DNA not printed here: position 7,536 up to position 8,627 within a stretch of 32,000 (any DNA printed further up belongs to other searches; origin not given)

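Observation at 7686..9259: Translationally coupled pair of stand-alone flavodiiron-core-like MBL proteins, one ligand-complete, one degenerate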

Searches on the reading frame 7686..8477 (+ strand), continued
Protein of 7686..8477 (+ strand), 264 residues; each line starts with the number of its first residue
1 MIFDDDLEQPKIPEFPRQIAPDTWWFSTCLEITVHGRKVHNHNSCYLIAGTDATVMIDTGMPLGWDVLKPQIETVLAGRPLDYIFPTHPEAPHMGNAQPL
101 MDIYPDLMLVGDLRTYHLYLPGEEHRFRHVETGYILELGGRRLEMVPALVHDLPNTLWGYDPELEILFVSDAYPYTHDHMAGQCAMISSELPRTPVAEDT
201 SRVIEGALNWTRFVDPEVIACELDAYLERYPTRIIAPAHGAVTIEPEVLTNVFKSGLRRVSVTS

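Call 44: predict_structure(alignment_id=A3)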
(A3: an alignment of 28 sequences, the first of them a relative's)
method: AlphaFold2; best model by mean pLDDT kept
length: 555 residues; sequences in the alignment: 28
mean_pLDDT: 82.4   pTM: 0.75
mean pLDDT of the five models: 82.4, 81.5, 80.6, 80.3, 79.9
residues with pLDDT >= 90: 224; 70-90: 232; 50-70: 82; < 50: 17
segments of 3 or more residues with pLDDT < 50: 118-121, 287-298
pLDDT, mean of each block of 10 residues (from residue 1): 81 95 85 75 92 94 90 93 92 79 85 68 55 71 83 92 76 96 81 81 90 84 81 92 95 93 95 83 52 48 78 93 64 78 97 85 96 93 73 94 84 88 94 96 73 95 76 70 81 68 59 84 92 82 74 61
secondary structure, 60 per line:
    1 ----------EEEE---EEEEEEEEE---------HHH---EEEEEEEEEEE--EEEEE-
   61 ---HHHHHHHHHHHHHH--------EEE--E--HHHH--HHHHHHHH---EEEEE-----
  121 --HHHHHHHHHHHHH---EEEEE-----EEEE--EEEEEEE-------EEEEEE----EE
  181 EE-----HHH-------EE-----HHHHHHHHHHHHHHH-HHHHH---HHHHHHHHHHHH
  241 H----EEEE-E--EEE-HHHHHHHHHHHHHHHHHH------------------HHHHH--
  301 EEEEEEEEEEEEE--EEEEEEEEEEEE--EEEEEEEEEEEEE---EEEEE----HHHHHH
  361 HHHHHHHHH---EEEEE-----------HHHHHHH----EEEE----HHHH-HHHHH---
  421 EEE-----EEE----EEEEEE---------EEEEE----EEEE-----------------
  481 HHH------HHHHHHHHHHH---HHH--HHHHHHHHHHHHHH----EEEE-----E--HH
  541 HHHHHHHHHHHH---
elements in order: E11-14 E18-26 E42-52 E55-59 H64-77 E86-88 H94-97 H100-107 E111-115 H123-135 E139-143 E149-152 E155-161 E169-174 E179-182 H205-219 H221-225 H229-241 E246-249 E254-256 H258-275 H294-298 E301-313 E316-327 E330-342 E346-350 H355-369 E373-377 H389-395 E400-403 H408-411 H413-417 E421-423 E429-431 E436-441 E451-455 E460-463 H490-500 H509-522 E527-530 H539-552

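Call 48: find_encoding_contigs(protein=P0051, flank=9000, max_places=1)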
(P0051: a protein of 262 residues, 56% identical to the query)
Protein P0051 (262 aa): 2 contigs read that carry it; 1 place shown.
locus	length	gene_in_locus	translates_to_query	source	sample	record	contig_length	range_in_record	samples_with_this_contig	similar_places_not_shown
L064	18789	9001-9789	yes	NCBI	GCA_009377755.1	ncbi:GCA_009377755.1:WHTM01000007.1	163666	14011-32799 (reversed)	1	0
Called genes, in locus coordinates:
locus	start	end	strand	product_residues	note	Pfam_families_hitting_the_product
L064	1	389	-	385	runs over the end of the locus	PF02771:Acyl-CoA_dh_N, PF02770:Acyl-CoA_dh_M, PF00441:Acyl-CoA_dh_1, PF08028:Acyl-CoA_dh_2, PF22924:ACOX_C_alpha1 (weak)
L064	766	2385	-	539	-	PF01494:FAD_binding_3, PF21274:Rng_hyd_C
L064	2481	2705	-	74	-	-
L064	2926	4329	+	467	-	PF03972:MmgE_PrpD_N, PF19305:MmgE_PrpD_C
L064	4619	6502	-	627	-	PF01261:AP_endonuc_2, PF00903:Glyoxalase (faint), PF14696:Glyoxalase_5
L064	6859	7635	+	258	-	PF09339:HTH_IclR, PF01614:IclR_C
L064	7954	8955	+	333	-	PF03401:TctC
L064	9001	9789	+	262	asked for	PF00753:Lactamase_B, PF19583:ODP (weak)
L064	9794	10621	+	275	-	-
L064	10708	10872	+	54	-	-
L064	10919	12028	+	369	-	PF03401:TctC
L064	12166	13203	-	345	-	PF03401:TctC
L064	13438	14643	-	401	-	PF02771:Acyl-CoA_dh_N, PF00441:Acyl-CoA_dh_1 (weak), PF08028:Acyl-CoA_dh_2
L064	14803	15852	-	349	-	PF03401:TctC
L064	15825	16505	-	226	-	PF00296:Bac_luciferase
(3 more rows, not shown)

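Call 51: search_protein_families(library=pfam, proteins=[L040:1506-2390:+, L040:3220-4035:+, L040:4035-5108:+, L040:6922-8511:+, L040:8539-9219:+, L040:10824-11795:+, L040:12024-12902:+, L040:12902-13627:+, L040:350-1309:-, L040:16217-17584:+], max_evalue=0.001)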
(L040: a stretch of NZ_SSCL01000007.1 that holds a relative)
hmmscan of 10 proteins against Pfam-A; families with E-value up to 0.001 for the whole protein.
L040:1506-2390:+ (295 aa): 1 family
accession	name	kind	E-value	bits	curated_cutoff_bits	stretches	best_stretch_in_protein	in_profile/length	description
PF00528.27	BPD_transp_1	-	1.1e-25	90.8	26.4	1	111-289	1-183/184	Binding-protein-dependent transport system inner membrane component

L040:3220-4035:+ (272 aa): 5 families
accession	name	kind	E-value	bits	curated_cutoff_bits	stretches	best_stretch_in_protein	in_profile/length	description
PF00005.33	ABC_tran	-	2.5e-36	125.8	25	1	25-177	2-137/137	ABC transporter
PF13304.12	AAA_21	-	1.3e-09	39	27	1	145-211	234-302/304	AAA domain, putative AbiEii toxin, Type IV TA system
PF02463.25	SMC_N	-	0.00016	21.6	40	0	38-222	28-212/220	RecF/RecN/SMC N terminal domain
PF13401.12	AAA_22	-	0.00019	22.2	27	1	36-174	7-92/130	AAA domain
PF08352.17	oligo_HPY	-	0.00025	21.8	27.1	1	228-255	1-28/65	Oligopeptide/dipeptide transporter, C-terminal region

L040:4035-5108:+ (358 aa): 2 families
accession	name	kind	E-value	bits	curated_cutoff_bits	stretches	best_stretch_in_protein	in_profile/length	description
PF00528.27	BPD_transp_1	-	7.3e-30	104.5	26.4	1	113-333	1-183/184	Binding-protein-dependent transport system inner membrane component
PF19300.4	BPD_transp_1_N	-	1.1e-12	48.6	23.8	1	1-99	1-111/114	Binding-prot-dependent transport system membrane comp, N-term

L040:6922-8511:+ (530 aa): 1 family
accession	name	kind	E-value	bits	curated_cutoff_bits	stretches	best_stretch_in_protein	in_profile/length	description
PF00496.27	SBP_bac_5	-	1.7e-54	185.8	32.4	1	88-448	1-364/368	Bacterial extracellular solute-binding proteins, family 5 Middle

L040:8539-9219:+ (227 aa): 1 family
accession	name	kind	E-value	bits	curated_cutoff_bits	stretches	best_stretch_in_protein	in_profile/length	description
PF00857.26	Isochorismatase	-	1.4e-34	120.1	27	1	22-204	1-165/175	Isochorismatase domain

L040:10824-11795:+ (324 aa): 1 family
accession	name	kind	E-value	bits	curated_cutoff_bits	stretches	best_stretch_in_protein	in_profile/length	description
PF01522.26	Polysacc_deac_1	-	2.6e-17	63.4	23.1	1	86-174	13-101/124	Polysaccharide deacetylase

L040:12024-12902:+ (293 aa): 1 family
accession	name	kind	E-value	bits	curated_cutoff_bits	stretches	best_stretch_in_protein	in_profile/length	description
PF03328.21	HpcH_HpaI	-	6.2e-19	68.6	25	1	73-269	10-207/221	HpcH/HpaI aldolase/citrate lyase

L040:12902-13627:+ (242 aa): 5 families
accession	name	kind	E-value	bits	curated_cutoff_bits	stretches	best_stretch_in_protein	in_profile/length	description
PF07883.17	Cupin_2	-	1.6e-15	57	27.2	1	175-232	12-69/70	Cupin domain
PF01381.28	HTH_3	-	1.1e-10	41.8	23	1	73-116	10-53/55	Helix-turn-helix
PF13560.12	HTH_31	-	1.5e-08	35.2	27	1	61-115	2-58/64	Helix-turn-helix domain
PF12844.13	HTH_19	-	6.5e-05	23.2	30.2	1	73-117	13-57/64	Helix-turn-helix domain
PF05899.18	Cupin_3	-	7.6e-05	22.8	23.5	1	159-219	4-64/74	EutQ-like cupin domain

L040:350-1309:- (320 aa): 1 family
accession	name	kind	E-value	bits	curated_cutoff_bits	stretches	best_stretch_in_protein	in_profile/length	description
PF01063.24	Aminotran_4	-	8e-42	144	28.5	1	47-278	1-223/223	Amino-transferase class IV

L040:16217-17584:+ (456 aa): 2 families
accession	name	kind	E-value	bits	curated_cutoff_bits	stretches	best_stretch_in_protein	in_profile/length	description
PF01979.26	Amidohydro_1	-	1.6e-09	37.9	25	1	54-444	1-345/345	Amidohydrolase family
PF07969.17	Amidohydro_3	-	7.3e-06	26.2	29.7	0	46-68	1-23/472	Amidohydrolase family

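Call 52: search_protein_families(library=pfam, proteins=[L046:6347-7534:+, L046:7550-9031:+, L046:10892-11302:+, L046:11298-12455:+, L046:13891-14877:+, L046:15203-16492:-, L046:16351-17457:-, L046:17662-18924:+, L061:4347-5252:-, L061:5288-5569:-], max_evalue=0.01)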
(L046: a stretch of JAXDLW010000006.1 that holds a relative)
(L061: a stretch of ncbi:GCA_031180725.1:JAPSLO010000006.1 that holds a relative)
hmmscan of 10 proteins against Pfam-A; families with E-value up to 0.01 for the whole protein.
L046:6347-7534:+ (396 aa): 3 families
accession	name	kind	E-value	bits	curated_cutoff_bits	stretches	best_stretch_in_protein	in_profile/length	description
PF00106.31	adh_short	-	3.5e-40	138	26.6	1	89-277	1-180/195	short chain dehydrogenase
PF13561.12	adh_short_C2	-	4.6e-32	111.9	27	1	95-332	1-229/236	Enoyl-(Acyl carrier protein) reductase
PF08659.16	KR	-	1.5e-10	41.7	22.6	1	91-266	3-169/180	KR domain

L046:7550-9031:+ (494 aa): 2 families
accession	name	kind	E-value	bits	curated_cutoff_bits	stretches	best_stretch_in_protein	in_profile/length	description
PF00501.34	AMP-binding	-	2e-67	228.1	29.9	1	26-347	25-378/384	AMP-binding enzyme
PF13193.12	AMP-binding_C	-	1.3e-16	61.7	24.5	1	404-479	1-76/76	AMP-binding enzyme C-terminal domain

L046:10892-11302:+ (137 aa): 0 families

L046:11298-12455:+ (386 aa): 1 family
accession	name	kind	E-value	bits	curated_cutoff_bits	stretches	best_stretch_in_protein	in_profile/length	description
PF04909.20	Amidohydro_2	-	4.7e-27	95.9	26.4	1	84-364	30-289/289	Amidohydrolase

L046:13891-14877:+ (329 aa): 1 family
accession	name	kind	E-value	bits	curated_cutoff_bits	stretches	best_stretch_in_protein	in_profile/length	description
PF04909.20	Amidohydro_2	-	4.9e-19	69.6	26.4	1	59-299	35-280/289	Amidohydrolase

L046:15203-16492:- (430 aa): 1 family
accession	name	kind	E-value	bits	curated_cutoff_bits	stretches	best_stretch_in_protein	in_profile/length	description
PF04909.20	Amidohydro_2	-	2e-28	100.5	26.4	1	54-410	2-288/289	Amidohydrolase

L046:16351-17457:- (369 aa): 1 family
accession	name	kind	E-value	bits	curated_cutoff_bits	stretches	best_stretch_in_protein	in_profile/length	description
PF04909.20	Amidohydro_2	-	9.1e-20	72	26.4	1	87-336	60-287/289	Amidohydrolase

L046:17662-18924:+ (421 aa): 3 families
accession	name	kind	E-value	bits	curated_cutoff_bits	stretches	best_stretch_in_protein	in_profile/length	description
PF13458.12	Peripla_BP_6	-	3e-34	119.7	31.7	1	72-409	3-339/343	Periplasmic binding protein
PF01094.35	ANF_receptor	-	4.6e-09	36.2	25.4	1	94-288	6-202/353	Receptor family ligand binding region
PF13433.12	Peripla_BP_5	-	1.8e-07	31.1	27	1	323-418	252-346/363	Periplasmic binding protein domain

L061:4347-5252:- (302 aa): 0 families

L061:5288-5569:- (94 aa): 0 families

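Call 54: search_dna_similar(query=window:7686-8477:+, collection=plasmids, mode=protein, max_rows=20)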
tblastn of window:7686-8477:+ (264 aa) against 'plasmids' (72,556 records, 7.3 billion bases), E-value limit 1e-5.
Records with a match: 26; places in all: 36; records where one place covers at least 80% of the query: 13.
Best place of each record, by identity: <60% 26.
By first word of the organism name: Clostridium 8; Roseomonas 3; Natrinema 2; Halobaculum 2; Halocatena 2; Rhodococcus 1; Agrobacterium 1; Arthrobacter 1; Halalkalicoccus 1; Paracoccus 1; and 4 more.
By predicted mobility (MOB-suite, as given by PLSDB): non-mobilizable 24; mobilizable 2.
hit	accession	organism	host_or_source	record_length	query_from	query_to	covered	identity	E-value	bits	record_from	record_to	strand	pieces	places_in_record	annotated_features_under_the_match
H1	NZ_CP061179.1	Roseomonas haemaphysalidis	tick,pure culture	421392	15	257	92%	42.0%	1e-52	190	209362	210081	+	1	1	MBL fold metallo-hydrolase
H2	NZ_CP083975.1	Rhodococcus rhodochrous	compost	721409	10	257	94%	40.7%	1e-56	202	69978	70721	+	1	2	MBL fold metallo-hydrolase | hypothetical protein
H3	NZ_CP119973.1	Agrobacterium leguminum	pure culture,soil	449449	15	264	95%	40.0%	5e-51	186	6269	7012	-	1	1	MBL fold metallo-hydrolase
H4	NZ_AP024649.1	Arthrobacter sp. StoSoilB13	-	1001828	17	260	92%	39.2%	8e-56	199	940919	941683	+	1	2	none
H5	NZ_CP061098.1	Roseomonas marmotae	Marmota himalayana,pure culture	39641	14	257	92%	36.5%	3e-42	160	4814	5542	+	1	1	MBL fold metallo-hydrolase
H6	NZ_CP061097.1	Roseomonas marmotae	Marmota himalayana,pure culture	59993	14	257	92%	36.5%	3e-42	160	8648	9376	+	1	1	MBL fold metallo-hydrolase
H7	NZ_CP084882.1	Natrinema zhouii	pure culture,Salt mine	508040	15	260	93%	31.4%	6e-28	119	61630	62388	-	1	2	MBL fold metallo-hydrolase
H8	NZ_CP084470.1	Natrinema salinisoli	cell culture,saline soil sediment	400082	27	261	89%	30.0%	2e-16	86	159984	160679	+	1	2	MBL fold metallo-hydrolase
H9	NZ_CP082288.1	Halobaculum roseum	cell culture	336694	9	245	90%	29.7%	1e-19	96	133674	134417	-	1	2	MBL fold metallo-hydrolase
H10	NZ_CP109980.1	Halocatena marina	cell cuture,Qidong intertidal zone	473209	15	262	94%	27.3%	9e-13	75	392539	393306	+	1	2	MBL fold metallo-hydrolase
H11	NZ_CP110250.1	Halocatena marina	cell cuture,Rudong intertidal zone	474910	15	262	94%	27.3%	9e-13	75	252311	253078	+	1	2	MBL fold metallo-hydrolase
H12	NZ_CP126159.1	Halobaculum halobium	cell culture,sediment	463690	36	245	80%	32.1%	1e-18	92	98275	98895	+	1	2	MBL fold metallo-hydrolase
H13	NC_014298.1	Halalkalicoccus jeotgali B3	-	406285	18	240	84%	27.7%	2e-13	77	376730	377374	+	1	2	MBL fold metallo-hydrolase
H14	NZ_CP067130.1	Paracoccus seriniphilus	cell culture,washing water of Bugula ...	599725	17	242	86%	26.0%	4e-16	85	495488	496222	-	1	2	MBL fold metallo-hydrolase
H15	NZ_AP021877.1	Desulfosarcina ovata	-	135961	44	254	80%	24.8%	4e-6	55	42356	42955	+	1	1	FprA family A-type flavoprotein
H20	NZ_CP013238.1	Clostridium butyricum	Microbial isolate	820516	44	173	49%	30.4%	4e-6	55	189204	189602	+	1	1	FprA family A-type flavoprotein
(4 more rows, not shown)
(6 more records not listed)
